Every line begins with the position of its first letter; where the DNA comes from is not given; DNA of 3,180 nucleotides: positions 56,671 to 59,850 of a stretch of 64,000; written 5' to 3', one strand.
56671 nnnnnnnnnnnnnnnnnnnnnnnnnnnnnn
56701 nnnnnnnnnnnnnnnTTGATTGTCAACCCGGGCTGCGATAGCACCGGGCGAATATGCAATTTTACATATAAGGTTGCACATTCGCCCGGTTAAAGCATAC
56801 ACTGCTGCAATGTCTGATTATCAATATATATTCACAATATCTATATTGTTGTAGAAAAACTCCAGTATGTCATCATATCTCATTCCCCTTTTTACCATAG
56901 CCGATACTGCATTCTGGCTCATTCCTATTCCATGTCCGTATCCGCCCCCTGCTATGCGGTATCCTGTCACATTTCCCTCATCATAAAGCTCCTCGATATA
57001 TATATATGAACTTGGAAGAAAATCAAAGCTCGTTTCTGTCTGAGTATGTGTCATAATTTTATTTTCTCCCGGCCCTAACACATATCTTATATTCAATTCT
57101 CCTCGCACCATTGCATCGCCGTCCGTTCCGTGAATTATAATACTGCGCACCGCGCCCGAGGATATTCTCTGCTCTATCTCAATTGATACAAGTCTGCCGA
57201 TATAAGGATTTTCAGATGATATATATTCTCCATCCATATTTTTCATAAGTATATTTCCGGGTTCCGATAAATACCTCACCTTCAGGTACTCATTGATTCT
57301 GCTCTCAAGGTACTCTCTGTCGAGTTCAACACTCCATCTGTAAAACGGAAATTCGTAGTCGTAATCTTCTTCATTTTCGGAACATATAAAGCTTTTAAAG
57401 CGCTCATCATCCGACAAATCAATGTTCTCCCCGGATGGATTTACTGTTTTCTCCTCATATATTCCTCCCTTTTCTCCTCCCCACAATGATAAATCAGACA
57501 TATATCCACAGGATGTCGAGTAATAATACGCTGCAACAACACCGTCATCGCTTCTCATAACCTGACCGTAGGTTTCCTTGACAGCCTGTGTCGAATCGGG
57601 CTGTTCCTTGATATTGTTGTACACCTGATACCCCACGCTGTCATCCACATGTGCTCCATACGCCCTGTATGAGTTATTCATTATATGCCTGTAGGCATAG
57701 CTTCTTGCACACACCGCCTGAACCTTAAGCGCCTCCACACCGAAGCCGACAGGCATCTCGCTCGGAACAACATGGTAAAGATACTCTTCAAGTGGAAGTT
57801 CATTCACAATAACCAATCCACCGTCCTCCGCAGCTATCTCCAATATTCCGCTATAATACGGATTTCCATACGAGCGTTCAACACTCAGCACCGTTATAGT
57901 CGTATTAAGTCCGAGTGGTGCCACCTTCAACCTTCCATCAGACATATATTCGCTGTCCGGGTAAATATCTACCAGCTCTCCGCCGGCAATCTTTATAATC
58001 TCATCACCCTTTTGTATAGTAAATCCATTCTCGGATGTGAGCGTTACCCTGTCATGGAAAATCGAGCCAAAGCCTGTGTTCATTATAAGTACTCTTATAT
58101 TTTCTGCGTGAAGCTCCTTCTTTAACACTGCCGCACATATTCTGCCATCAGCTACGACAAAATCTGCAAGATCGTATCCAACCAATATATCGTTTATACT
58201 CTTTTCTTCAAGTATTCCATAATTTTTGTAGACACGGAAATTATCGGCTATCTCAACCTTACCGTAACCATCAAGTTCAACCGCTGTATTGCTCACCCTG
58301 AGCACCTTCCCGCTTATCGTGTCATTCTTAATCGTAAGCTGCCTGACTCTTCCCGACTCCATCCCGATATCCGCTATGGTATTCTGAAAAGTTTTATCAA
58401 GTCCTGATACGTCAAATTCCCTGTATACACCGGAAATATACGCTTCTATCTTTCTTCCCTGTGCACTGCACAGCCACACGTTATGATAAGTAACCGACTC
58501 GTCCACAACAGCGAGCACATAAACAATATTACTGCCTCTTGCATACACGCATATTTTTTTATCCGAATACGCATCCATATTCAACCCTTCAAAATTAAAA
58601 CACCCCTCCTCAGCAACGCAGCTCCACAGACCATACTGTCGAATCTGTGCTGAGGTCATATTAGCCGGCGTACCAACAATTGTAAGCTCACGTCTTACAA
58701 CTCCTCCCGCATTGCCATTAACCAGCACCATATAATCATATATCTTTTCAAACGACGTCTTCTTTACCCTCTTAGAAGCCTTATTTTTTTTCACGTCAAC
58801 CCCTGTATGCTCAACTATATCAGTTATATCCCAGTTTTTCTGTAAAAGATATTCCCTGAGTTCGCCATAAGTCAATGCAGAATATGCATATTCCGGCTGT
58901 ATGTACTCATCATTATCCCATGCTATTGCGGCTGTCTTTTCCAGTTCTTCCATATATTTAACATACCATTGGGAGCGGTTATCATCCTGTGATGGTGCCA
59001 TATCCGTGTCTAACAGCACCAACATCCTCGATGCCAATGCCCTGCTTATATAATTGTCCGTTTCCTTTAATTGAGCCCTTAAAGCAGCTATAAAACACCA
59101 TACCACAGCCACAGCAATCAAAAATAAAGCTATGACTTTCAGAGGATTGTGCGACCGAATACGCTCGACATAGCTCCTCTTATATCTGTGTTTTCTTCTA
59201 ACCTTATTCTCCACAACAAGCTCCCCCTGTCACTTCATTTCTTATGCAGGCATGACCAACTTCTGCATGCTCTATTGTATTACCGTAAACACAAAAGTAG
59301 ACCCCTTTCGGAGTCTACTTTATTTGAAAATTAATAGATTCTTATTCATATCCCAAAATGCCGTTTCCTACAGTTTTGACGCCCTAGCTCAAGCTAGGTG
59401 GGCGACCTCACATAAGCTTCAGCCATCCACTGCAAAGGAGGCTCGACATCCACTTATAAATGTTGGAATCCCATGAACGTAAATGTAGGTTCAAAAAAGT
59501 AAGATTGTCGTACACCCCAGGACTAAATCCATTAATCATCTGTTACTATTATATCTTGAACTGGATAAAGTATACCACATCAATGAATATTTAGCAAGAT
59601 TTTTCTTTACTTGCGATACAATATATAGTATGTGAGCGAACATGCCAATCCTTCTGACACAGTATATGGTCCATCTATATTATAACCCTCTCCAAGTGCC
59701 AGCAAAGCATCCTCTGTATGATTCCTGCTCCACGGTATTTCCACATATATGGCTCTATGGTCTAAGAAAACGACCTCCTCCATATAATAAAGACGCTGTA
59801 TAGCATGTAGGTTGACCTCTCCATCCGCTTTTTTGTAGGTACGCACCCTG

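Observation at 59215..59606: Self-contained ~270-nt transcription unit (sRNA or attenuator leader) upstream of the spoIID-like gene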

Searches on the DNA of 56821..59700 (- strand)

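Call 4: search_rna_families(source=window, start=59150, end=59700, threshold=evalue, max_evalue=1, show_alignments=3)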
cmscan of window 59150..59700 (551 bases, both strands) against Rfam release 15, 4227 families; matches with E-value up to 1: 1.
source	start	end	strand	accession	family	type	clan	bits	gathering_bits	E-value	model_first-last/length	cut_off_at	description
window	59346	59526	-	RF00013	6S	Gene;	-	67.9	46.4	2.4e-13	1-187/187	no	6S / SsrS RNA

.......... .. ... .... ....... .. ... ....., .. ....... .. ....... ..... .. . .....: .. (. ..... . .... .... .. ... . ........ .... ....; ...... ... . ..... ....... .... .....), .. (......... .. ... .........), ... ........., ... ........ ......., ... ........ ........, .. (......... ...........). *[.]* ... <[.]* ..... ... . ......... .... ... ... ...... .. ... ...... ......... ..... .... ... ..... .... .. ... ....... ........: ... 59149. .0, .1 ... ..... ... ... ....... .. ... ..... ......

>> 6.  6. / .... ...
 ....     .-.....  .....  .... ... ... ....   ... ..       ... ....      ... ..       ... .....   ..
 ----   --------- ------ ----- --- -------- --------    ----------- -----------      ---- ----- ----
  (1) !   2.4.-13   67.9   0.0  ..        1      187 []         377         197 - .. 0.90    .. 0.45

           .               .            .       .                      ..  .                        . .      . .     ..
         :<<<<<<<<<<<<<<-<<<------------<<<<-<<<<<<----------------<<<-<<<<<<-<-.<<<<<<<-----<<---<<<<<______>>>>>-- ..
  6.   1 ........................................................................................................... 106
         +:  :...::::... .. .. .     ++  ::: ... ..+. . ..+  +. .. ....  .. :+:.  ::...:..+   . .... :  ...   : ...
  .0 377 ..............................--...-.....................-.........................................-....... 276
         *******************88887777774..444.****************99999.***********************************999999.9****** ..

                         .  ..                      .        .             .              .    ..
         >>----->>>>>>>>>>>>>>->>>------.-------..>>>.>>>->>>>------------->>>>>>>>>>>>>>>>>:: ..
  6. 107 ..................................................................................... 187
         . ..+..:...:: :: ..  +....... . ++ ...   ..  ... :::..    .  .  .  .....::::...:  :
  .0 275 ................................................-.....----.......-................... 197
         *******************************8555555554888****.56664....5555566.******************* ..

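Call 12: search_rna_families(sources=[L001, L003, L004, L005], threshold=gathering)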
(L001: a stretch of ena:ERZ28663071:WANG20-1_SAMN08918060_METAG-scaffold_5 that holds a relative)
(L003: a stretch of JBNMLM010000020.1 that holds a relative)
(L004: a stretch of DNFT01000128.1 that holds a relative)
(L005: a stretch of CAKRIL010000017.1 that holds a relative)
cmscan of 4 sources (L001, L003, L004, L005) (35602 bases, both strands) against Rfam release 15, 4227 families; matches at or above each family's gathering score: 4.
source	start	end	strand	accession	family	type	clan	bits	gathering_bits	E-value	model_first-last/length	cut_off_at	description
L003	2689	2869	+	RF00013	6S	Gene;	-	70.8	46.4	3.2e-12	1-187/187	no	6S / SsrS RNA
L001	4689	4869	+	RF00013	6S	Gene;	-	67.9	46.4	1.6e-11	1-187/187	no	6S / SsrS RNA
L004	2690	2870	+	RF00013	6S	Gene;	-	67.9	46.4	1.6e-11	1-187/187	no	6S / SsrS RNA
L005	2649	2830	+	RF00013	6S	Gene;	-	66.1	46.4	4.4e-11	1-187/187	no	6S / SsrS RNA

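Call 22: search_rna_families(sources=[L009, L011, L012, L014, L015, L016, L017, L018, L020], threshold=gathering)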
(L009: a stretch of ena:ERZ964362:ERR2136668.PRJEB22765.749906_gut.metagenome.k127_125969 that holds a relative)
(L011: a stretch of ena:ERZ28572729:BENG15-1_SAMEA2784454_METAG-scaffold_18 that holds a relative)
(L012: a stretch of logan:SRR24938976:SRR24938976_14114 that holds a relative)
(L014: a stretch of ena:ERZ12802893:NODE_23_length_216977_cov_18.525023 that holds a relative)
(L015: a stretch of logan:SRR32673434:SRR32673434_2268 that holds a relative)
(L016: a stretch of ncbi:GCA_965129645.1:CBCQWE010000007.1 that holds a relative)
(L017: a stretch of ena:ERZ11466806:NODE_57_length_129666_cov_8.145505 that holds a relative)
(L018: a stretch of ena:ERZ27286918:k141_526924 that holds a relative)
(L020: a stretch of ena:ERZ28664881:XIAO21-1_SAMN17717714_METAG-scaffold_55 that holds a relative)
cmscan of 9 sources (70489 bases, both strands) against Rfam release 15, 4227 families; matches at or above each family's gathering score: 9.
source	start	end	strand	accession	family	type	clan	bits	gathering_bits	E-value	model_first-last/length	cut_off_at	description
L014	2737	2918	+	RF00013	6S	Gene;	-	77.4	46.4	1.7e-13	1-187/187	no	6S / SsrS RNA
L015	582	763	+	RF00013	6S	Gene;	-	77.4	46.4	1.7e-13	1-187/187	no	6S / SsrS RNA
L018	2718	2897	+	RF00013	6S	Gene;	-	76.9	46.4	2.3e-13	1-187/187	no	6S / SsrS RNA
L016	204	381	+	RF00013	6S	Gene;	-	73.4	46.4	1.6e-12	1-187/187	no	6S / SsrS RNA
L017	2719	2896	+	RF00013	6S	Gene;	-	71.9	46.4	3.6e-12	1-187/187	no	6S / SsrS RNA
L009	2668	2848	+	RF00013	6S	Gene;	-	71.7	46.4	4e-12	1-187/187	no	6S / SsrS RNA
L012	2665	2844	+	RF00013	6S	Gene;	-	71.5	46.4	4.3e-12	1-187/187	no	6S / SsrS RNA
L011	2692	2873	+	RF00013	6S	Gene;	-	70.1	46.4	9.4e-12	1-187/187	no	6S / SsrS RNA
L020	5540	5624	+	RF00005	tRNA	Gene; tRNA;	CL00001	53.1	29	1.5e-08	1-71/71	no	tRNA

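Call 26: search_rna_families(source=L020, start=2400, end=3100, threshold=evalue, max_evalue=1)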
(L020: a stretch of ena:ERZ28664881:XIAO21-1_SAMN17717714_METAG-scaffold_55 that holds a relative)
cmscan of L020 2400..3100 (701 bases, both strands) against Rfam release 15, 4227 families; matches with E-value up to 1: 9.
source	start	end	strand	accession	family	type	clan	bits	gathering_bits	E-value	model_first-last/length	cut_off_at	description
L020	2547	2698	+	RF01606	plasmodium_snoR31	Gene; snRNA; snoRNA; HACA-box;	-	31.4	60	0.027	1-145/145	no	small nucleolar RNA snoR31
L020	2597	2691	+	RF02397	sau-5971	Gene; sRNA;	-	28.1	90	0.0092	1-96/96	no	Staphylococcus sRNA sau-5971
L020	2632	2708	+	RF03831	mir-627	Gene; miRNA;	-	24.2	86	0.0076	1-87/87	no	mir-627 microRNA precursor family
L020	2644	2695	+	RF03601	MIR7993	Gene; miRNA;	-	23.6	100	0.093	1-138/138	no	MIR7993 microRNA precursor family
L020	2634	2702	+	RF03308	MIR848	Gene; miRNA;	-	23.2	90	0.019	1-97/97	no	MIR848 microRNA precursor family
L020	2646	2691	+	RF02021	mir-3179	Gene; miRNA;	-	22.7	90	0.1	1-84/84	no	mir-3179 microRNA precursor family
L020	2598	2697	-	RF01589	plasmodium_snoR11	Gene; snRNA; snoRNA; HACA-box;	-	21.5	80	0.89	1-207/207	no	small nucleolar RNA snoR11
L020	3023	3095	+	RF01475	rli45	Gene; antisense;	-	20.7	60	0.74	1-78/78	no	Listeria snRNA rli45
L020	2618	2693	+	RF00113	SIB_RNA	Gene; antitoxin;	-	17.7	56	0.79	1-147/147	no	Short Intergenic Abundant RNA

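Call 46: build_rna_model(alignment_id=A1, structure=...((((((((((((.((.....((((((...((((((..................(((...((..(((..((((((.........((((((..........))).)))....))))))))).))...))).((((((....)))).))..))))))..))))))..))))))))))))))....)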
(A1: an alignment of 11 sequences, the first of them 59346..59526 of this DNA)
Model R1 built from alignment A1 (11 sequences, 185 columns); structure: as given.
model positions 180; base pairs 52; branch points 1; effective number of sequences 1.14; information 0.59 bits per position. Calibrated on 0.2 Mb of random sequence (short: E-values are rough).
structure used (alignment columns):
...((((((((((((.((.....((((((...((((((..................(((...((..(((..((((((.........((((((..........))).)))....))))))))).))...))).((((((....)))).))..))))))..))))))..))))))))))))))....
